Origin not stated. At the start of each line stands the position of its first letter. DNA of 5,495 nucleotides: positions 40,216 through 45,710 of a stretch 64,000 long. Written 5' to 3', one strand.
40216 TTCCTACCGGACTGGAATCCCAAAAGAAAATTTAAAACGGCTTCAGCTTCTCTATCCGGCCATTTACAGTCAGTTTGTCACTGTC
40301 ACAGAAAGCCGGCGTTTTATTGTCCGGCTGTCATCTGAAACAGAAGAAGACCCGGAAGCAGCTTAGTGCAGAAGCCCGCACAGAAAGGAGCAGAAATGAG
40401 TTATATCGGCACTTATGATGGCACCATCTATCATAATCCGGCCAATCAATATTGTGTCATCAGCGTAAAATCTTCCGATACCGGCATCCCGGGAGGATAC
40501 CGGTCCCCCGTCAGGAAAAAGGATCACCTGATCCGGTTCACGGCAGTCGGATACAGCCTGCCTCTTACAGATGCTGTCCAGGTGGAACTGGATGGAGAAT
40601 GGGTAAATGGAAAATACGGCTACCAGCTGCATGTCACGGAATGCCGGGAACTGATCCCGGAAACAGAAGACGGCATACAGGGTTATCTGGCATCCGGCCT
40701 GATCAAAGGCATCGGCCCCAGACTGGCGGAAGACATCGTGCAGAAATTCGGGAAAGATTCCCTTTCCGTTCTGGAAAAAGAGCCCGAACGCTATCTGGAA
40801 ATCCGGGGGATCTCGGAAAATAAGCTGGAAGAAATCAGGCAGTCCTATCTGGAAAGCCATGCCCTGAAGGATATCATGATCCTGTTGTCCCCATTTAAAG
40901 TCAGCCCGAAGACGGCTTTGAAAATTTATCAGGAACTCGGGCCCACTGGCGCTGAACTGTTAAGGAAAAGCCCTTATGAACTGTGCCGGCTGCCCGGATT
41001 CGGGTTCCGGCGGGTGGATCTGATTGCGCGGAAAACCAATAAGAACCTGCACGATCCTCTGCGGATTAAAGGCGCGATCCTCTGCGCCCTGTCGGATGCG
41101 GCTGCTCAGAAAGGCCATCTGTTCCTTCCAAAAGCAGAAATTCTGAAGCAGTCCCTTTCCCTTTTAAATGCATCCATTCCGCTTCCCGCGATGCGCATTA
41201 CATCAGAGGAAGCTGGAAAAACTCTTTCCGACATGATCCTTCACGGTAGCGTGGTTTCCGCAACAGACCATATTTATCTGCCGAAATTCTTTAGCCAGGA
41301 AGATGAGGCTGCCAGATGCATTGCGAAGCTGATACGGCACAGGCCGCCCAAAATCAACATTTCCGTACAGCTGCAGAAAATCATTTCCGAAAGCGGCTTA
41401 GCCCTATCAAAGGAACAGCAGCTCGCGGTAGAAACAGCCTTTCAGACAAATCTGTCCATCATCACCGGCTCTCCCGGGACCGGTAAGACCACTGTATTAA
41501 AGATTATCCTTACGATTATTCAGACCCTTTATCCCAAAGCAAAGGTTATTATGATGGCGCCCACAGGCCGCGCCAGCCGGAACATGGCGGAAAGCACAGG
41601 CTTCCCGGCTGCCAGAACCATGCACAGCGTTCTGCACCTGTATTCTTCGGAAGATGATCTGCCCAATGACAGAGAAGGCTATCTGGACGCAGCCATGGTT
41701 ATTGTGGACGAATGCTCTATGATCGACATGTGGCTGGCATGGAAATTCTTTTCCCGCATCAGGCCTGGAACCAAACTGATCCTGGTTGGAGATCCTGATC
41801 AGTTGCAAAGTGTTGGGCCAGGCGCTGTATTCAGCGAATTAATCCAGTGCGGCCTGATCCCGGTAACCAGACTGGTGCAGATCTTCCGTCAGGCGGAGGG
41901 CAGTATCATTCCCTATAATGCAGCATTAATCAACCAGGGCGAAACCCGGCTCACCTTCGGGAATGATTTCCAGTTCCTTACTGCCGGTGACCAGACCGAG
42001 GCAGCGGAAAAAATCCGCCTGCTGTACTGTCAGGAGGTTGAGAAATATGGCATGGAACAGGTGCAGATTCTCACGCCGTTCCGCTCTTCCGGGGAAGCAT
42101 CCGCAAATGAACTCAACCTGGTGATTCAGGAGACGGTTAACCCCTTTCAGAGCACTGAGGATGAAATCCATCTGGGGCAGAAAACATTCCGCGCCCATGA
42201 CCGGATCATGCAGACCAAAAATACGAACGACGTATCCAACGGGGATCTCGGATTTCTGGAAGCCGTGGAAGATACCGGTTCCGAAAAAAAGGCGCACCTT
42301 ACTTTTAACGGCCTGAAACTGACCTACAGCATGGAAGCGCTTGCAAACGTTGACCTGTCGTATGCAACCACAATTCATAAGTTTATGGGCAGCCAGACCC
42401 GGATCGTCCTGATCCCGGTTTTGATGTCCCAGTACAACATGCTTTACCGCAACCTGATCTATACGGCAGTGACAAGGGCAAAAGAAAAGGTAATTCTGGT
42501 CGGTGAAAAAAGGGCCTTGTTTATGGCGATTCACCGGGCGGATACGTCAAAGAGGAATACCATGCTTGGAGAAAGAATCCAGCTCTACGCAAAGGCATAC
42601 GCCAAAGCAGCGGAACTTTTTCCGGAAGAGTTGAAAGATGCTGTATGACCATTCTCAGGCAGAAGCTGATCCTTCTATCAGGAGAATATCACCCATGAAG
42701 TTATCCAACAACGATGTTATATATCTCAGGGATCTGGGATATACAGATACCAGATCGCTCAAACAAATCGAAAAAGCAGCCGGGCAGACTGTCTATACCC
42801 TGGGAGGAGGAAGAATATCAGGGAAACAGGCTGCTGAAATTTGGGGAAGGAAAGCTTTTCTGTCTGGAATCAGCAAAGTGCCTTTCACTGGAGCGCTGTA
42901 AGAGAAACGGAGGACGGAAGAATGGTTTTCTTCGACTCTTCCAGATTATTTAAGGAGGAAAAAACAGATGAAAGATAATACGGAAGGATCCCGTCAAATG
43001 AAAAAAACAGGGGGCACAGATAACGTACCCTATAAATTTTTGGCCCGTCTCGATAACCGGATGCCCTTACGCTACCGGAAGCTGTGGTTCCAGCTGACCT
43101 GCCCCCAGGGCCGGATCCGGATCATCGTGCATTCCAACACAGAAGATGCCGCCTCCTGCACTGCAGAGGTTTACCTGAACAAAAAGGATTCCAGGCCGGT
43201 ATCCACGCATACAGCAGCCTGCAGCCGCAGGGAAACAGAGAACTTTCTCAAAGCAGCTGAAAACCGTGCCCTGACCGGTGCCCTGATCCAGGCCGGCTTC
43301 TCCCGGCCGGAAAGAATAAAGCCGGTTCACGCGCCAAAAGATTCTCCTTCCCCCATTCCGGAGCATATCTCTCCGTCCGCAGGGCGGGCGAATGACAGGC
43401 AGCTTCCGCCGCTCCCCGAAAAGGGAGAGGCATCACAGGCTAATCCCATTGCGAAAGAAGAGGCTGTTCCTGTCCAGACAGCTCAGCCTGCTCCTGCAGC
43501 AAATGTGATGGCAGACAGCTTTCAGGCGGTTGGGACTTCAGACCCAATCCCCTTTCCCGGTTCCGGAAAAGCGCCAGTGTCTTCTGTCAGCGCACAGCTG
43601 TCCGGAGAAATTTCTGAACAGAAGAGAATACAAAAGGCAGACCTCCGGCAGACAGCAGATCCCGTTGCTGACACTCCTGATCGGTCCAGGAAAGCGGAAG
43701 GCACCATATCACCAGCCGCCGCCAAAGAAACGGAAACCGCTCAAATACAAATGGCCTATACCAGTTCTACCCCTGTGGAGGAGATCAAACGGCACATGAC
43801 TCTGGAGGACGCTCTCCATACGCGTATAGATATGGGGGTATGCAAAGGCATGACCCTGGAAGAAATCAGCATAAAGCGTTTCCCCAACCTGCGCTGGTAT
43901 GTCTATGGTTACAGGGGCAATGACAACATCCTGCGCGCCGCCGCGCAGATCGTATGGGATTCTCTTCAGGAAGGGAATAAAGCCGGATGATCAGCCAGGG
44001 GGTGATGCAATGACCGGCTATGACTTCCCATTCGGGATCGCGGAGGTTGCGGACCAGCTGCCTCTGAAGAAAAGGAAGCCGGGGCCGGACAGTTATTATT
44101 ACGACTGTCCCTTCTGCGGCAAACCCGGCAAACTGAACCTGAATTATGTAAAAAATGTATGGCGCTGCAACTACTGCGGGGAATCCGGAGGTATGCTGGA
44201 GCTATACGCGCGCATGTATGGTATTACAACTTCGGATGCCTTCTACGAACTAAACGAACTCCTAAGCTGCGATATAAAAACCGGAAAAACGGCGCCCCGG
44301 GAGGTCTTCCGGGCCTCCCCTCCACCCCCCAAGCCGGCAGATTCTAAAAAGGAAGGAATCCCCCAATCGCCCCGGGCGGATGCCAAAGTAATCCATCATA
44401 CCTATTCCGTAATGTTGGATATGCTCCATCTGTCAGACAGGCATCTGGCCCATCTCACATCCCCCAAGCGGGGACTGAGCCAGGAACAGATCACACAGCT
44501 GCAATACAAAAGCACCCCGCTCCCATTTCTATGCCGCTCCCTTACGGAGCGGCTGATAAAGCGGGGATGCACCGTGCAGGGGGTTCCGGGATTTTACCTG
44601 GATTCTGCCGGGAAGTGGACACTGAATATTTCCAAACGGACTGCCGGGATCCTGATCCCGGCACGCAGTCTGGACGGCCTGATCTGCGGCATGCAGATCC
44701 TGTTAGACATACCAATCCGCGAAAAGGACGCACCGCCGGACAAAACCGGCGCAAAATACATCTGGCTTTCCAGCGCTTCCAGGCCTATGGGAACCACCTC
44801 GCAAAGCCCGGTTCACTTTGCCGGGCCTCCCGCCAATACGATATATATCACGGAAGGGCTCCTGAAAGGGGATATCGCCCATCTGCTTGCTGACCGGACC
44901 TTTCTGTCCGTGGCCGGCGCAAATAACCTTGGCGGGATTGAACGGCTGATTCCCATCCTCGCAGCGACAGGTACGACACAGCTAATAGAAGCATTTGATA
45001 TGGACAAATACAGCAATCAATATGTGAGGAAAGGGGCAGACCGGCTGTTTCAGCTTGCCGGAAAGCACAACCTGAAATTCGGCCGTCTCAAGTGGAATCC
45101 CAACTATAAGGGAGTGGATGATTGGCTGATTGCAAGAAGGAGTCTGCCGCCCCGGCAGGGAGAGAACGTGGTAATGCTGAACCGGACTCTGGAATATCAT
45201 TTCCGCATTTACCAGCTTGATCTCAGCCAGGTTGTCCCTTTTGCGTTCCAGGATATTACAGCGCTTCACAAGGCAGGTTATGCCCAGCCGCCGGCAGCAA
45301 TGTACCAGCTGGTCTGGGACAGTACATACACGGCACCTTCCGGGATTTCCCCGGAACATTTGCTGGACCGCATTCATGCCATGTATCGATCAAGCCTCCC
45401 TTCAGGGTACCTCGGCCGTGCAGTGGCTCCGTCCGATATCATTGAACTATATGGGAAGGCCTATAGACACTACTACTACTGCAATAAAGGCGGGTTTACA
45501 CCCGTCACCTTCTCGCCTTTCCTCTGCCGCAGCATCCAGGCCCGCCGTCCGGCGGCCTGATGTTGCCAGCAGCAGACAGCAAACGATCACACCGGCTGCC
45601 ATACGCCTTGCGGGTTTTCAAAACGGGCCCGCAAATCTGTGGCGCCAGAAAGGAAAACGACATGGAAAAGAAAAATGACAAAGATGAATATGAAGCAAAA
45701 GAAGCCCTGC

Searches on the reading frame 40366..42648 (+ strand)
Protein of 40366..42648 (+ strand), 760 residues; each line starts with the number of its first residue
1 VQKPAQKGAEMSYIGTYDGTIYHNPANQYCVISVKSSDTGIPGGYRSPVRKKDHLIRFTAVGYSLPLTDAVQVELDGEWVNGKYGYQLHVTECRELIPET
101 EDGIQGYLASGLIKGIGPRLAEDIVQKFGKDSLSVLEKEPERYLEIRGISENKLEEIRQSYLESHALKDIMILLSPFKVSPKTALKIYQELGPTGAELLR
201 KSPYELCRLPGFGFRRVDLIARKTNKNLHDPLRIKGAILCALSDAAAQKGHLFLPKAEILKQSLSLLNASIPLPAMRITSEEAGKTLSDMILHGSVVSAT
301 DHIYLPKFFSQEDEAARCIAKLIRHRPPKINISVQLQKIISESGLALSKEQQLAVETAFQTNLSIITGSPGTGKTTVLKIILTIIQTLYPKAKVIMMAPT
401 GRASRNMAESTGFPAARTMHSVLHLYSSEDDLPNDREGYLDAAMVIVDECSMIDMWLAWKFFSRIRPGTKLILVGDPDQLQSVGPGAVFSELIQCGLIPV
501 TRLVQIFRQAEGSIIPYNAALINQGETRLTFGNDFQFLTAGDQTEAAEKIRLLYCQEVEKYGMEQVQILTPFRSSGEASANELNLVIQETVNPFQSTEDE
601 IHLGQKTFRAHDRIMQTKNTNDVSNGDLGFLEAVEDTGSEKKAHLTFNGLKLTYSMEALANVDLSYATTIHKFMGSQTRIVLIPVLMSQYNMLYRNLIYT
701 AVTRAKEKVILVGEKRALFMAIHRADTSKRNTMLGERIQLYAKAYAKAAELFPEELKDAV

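Call 95: search_protein_families(library=pfam, proteins=[window:40366-42648:+], max_evalue=0.001)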
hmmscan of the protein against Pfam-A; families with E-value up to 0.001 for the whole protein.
window:40366-42648:+ (760 aa): 12 families
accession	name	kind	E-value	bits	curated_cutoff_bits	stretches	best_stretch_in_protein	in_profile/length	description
PF13245.12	AAA_19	-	5e-38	130.7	25.1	1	351-485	1-134/134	AAA domain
PF13604.12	AAA_30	-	2.1e-37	129.2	27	1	347-531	2-179/191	AAA domain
PF14490.11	HHH_RecD2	-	2.3e-25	88.7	27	1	164-253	2-92/92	ATP-dependent RecD2 DNA helicase HHH domain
PF13538.12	UvrD_C_2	-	1.1e-16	60.9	27.4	1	665-712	2-52/52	UvrD-like helicase C-terminal domain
PF18335.7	SH3_13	-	3e-13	49.8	41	1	583-638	1-58/65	ATP-dependent RecD-like DNA helicase SH3 domain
PF23139.1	OB_YrrC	-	1.6e-10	41.2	27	1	14-98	5-76/76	ATP-dependent DNA helicase YrrC, OB-fold domain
PF13086.12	AAA_11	-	3.4e-10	40.6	27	1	347-409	2-70/257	AAA domain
PF14520.12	HHH_5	-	8e-09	36.3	27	0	178-220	9-51/57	Helix-hairpin-helix domain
PF01443.25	Viral_helicase1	-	7.9e-07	29.6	21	0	365-481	2-98/228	Viral superfamily 1 RNA helicase core domain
PF00580.27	UvrD-helicase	-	8.6e-06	26.1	23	1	347-409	1-63/271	UvrD/REP helicase N-terminal domain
PF02562.22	PhoH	-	4.4e-05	23.5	27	0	440-481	118-159/205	PhoH-like protein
PF05970.20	PIF1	-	0.0002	21.5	25.9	1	354-454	9-115/223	PIF1-like helicase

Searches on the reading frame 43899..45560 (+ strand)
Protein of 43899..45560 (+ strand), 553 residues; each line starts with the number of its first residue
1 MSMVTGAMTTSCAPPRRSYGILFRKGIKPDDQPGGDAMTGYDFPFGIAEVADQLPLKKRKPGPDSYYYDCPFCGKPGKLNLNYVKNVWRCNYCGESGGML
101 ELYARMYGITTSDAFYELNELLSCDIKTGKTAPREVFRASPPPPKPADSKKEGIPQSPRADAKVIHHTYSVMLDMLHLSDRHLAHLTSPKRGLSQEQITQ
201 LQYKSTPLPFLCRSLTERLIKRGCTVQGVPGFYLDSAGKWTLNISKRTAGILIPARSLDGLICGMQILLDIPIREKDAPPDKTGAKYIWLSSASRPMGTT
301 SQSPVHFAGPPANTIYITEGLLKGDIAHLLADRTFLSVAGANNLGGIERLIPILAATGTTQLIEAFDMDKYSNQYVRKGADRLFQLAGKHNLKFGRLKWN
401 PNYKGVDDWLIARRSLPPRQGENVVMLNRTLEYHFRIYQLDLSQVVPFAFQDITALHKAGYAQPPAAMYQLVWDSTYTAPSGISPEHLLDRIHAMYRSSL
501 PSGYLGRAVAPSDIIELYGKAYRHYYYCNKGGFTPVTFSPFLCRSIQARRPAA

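Call 95: search_protein_families(library=pfam, proteins=[window:43899-45560:+], max_evalue=0.001)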
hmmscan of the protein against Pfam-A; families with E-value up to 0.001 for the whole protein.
window:43899-45560:+ (553 aa): 1 family
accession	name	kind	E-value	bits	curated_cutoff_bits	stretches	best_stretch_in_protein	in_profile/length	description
PF14191.11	YodL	-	1.1e-16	62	24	1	435-538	2-98/98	YodL-like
